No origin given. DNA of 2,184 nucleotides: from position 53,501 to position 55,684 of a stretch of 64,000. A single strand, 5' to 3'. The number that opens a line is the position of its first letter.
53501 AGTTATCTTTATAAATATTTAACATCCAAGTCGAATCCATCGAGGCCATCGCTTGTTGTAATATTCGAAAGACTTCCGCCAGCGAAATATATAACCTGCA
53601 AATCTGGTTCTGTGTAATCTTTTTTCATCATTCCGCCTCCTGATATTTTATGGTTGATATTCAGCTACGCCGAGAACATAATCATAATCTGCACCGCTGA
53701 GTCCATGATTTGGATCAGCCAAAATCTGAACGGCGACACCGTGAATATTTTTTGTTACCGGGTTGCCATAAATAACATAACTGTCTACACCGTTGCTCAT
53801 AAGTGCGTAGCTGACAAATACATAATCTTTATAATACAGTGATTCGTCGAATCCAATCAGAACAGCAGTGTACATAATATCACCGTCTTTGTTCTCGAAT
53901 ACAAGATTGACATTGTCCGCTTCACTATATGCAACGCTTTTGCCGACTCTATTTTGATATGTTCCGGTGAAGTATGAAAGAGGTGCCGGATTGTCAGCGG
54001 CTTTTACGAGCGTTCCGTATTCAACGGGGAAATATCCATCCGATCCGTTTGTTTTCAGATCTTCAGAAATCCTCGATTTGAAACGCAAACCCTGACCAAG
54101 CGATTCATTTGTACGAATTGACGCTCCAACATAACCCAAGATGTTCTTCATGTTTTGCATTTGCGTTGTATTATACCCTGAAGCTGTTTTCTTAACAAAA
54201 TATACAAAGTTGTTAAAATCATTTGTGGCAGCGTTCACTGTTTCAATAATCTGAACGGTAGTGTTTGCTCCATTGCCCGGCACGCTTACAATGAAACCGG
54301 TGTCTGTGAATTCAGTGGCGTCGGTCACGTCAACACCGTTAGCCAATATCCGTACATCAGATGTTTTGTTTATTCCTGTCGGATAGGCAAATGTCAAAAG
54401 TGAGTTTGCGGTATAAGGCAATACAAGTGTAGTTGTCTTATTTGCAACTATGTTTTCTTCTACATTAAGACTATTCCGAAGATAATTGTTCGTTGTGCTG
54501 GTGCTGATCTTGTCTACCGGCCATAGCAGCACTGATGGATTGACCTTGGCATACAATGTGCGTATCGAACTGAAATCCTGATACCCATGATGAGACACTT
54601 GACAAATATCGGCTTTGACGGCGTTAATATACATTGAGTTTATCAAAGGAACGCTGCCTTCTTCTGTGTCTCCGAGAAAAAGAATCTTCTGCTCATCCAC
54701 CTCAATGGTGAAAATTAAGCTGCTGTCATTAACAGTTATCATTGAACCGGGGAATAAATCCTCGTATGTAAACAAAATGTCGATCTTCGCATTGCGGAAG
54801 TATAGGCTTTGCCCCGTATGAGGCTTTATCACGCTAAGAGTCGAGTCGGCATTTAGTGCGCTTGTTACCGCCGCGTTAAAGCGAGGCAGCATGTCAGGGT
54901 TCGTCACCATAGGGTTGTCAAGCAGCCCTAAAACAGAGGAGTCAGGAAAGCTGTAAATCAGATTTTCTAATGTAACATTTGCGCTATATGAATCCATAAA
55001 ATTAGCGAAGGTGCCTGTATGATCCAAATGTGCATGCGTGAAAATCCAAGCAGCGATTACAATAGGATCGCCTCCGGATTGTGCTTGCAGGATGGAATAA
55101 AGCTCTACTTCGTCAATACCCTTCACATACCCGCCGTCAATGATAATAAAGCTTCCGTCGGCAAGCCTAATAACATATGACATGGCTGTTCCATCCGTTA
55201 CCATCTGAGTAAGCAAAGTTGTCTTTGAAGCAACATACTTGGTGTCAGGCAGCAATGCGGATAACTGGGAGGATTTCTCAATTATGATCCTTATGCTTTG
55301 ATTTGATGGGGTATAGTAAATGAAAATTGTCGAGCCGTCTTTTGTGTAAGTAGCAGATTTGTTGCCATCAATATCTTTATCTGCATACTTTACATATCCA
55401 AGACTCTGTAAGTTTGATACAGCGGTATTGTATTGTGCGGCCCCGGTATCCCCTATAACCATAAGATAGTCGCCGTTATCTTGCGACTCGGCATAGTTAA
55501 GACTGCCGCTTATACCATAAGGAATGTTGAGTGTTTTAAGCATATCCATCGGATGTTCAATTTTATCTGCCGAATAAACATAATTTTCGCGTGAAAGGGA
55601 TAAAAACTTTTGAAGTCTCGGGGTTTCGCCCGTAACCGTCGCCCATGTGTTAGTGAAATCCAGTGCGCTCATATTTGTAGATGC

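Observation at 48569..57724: Operon of paralogous GLUG beta-helix surface proteins and twice-duplicated exported MBL-fold domain: candidate undescribed cell-surface system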

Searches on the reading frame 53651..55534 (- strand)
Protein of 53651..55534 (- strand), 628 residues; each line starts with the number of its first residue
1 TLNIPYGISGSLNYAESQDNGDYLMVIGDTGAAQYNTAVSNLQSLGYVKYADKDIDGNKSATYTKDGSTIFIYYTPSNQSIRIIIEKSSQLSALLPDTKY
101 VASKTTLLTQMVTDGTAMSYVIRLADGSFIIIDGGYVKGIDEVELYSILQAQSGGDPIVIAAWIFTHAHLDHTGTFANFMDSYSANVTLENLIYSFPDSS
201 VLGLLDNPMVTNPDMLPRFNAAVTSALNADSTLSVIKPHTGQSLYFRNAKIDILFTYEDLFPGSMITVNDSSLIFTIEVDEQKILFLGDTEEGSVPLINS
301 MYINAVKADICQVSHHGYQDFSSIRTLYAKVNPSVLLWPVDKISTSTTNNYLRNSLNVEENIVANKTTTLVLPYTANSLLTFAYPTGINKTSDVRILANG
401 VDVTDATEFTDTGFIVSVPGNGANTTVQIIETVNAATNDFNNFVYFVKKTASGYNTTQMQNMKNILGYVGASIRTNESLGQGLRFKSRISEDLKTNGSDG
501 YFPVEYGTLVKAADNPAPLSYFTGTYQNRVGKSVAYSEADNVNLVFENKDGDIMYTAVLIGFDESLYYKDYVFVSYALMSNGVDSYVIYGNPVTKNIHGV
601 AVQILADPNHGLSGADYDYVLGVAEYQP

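Call 48: predict_structure(alignment_id=A3)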
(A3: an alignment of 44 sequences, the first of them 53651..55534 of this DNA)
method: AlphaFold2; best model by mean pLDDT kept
length: 628 residues; sequences in the alignment: 44
mean_pLDDT: 68.0   pTM: 0.65
mean pLDDT of the five models: 68.0, 67.6, 67.5, 67.2, 66.8
residues with pLDDT >= 90: 240; 70-90: 104; 50-70: 49; < 50: 235
segments of 3 or more residues with pLDDT < 50: 380-453, 465-546, 554-628
pLDDT, mean of each block of 10 residues (from residue 1): 60 82 91 95 94 96 93 95 87 82 97 89 98 86 96 98 94 91 95 88 61 74 89 94 96 96 84 97 95 89 94 79 86 92 67 82 93 81 36 34 38 39 41 39 40 50 47 35 28 30 28 31 26 33 47 45 37 36 38 38 38 36 31
secondary structure, 60 per line:
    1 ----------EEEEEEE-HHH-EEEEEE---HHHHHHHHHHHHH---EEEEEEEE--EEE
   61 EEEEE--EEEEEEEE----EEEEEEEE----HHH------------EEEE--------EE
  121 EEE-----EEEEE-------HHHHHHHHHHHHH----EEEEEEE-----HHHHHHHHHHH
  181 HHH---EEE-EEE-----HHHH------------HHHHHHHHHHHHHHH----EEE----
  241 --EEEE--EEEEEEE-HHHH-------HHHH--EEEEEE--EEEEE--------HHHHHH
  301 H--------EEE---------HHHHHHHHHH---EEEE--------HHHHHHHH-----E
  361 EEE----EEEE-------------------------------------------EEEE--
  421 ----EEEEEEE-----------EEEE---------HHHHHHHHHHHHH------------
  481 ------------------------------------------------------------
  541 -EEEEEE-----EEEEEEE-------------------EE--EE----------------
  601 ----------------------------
elements in order: E11-17 E23-28 H32-44 E48-55 E58-65 E68-75 E80-87 E107-110 E119-123 E129-133 H141-153 E158-164 H170-183 E187-189 E191-193 H199-202 H215-229 E234-236 E243-246 E249-255 H257-260 H268-271 E274-279 E282-286 H295-301 E310-312 H322-331 E335-338 H347-354 E360-363 E368-371 E415-418 E425-431 E443-446 H456-468 E542-547 E553-559
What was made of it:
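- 54413..55534 (-): Pre-domain plus MBL phosphodiesterase-type domain of A (aa 731-1104). Carries HxHxDH (HAHLDH), motif-III Asn, bridging Asp and HH. AlphaFold model has pLDDT around 90 over this part (call 48).
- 53651..54412 (-): C-terminal tail of A (aa 1105-1358); fold not resolved. pLDDT below 50 (call 48).
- Tried and rejected: A's tail was modelled at pLDDT below 50 (call 48).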

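Call 51: fold_search(model_id=the predicted structure, library=pdb)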
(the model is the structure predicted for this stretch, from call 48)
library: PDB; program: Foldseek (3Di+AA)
matches with E <= 10: 1057; with E <= 0.001: 66
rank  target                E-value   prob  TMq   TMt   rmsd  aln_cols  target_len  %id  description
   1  1wra_B                9.0e-13  1.00  0.35  0.67   5.4       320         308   16  Crystal Structure of Phosphorylcholine Esterase Domain of the Virulence Factor Choline Binding Protein E from Streptoc (released 2005-05-31)
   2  1wra_A                2.0e-12  1.00  0.35  0.67   3.7       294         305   17  Crystal Structure of Phosphorylcholine Esterase Domain of the Virulence Factor Choline Binding Protein E from Streptoc (released 2005-05-31)
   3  9ic4                  4.7e-12  1.00  0.33  0.72   5.1       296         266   15  Crystal structure of beta-lactamase-like domain of ComEC from Moorella glycerini (released 2025-10-01)
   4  2bib                  7.4e-12  1.00  0.36  0.42   3.8       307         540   16  Crystal structure of the complete modular teichioic acid phosphorylcholine esterase Pce (CbpE) from Streptococcus pneumo (released 2005-05-09)
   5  1zkp_A                1.5e-08  1.00  0.27  0.61   5.5       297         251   12  1.5A Resolution Crystal Structure of a Metallo Beta Lactamase Family Protein, the ELAC Homolgue of Bacillus anthracis, (released 2005-06-21)
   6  8a90_B                1.8e-08  1.00  0.28  0.33  15.8       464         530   10  Crystal structure of FrsH (released 2023-07-12)
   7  1zkp_B                2.2e-08  1.00  0.27  0.60   6.4       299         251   11  1.5A Resolution Crystal Structure of a Metallo Beta Lactamase Family Protein, the ELAC Homolgue of Bacillus anthracis, (released 2005-06-21)
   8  1zkp_C                2.8e-08  1.00  0.27  0.61   6.4       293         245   11  1.5A Resolution Crystal Structure of a Metallo Beta Lactamase Family Protein, the ELAC Homolgue of Bacillus anthracis, (released 2005-06-21)
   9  6kns_C                8.8e-08  1.00  0.27  0.63   6.7       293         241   10  Crystal structure of the metallo-beta-lactamase fold protein YhfI from Bacillus subtilis (space group I4122) (released 2019-09-18)
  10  3x2y_A                9.3e-08  1.00  0.25  0.59   6.4       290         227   13  Crystal structure of metallo-beta-lactamase H8A from Thermotoga maritima (released 2016-02-17)
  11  5kil                  2.3e-07  1.00  0.27  0.33   8.0       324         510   11  CmlA beta-hydroxylase E377D mutant (released 2017-04-26)
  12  3qh8                  2.6e-07  1.00  0.26  0.53   6.5       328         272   12  Crystal structure of a beta-lactamase-like protein bound to AMP from brucella melitensis, long wavelength synchrotron da (released 2011-02-09)
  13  3x2z_A                3.1e-07  1.00  0.25  0.60   6.4       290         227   14  Crystal structure of metallo-beta-lactamase in complex with nickel from Thermotoga maritima (released 2016-02-17)
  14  7e3w_D                3.6e-07  1.00  0.25  0.58   7.3       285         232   13  Metallo beta-lactamase fold protein (cAMP bound) (released 2022-02-23)
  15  7e3w_B                4.1e-07  1.00  0.24  0.55   8.1       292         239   13  Metallo beta-lactamase fold protein (cAMP bound) (released 2022-02-23)
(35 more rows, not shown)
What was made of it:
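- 54413..55534 (-): Foldseek top matches are Pce/CbpE 1WRA (E 9e-13) and the ComEC MBL domain 9IC4 (E 4.7e-12) (call 51).
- On Pce/ComEC phosphodiesterase-nuclease branch of the MBL superfamily: Foldseek ranks 1-4 (call 51).
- Nearly all further hits are phosphodiesterases or nucleases (call 51). MBL folds also support sulfatase, lactonase, esterase and nuclease chemistry; one arylsulfatase (8GYG) appears at E 4e-7 (call 51). RNase J, RNase Z and CPSF73 appear among the structural hits (call 51). Pce is the top structural match (call 51).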
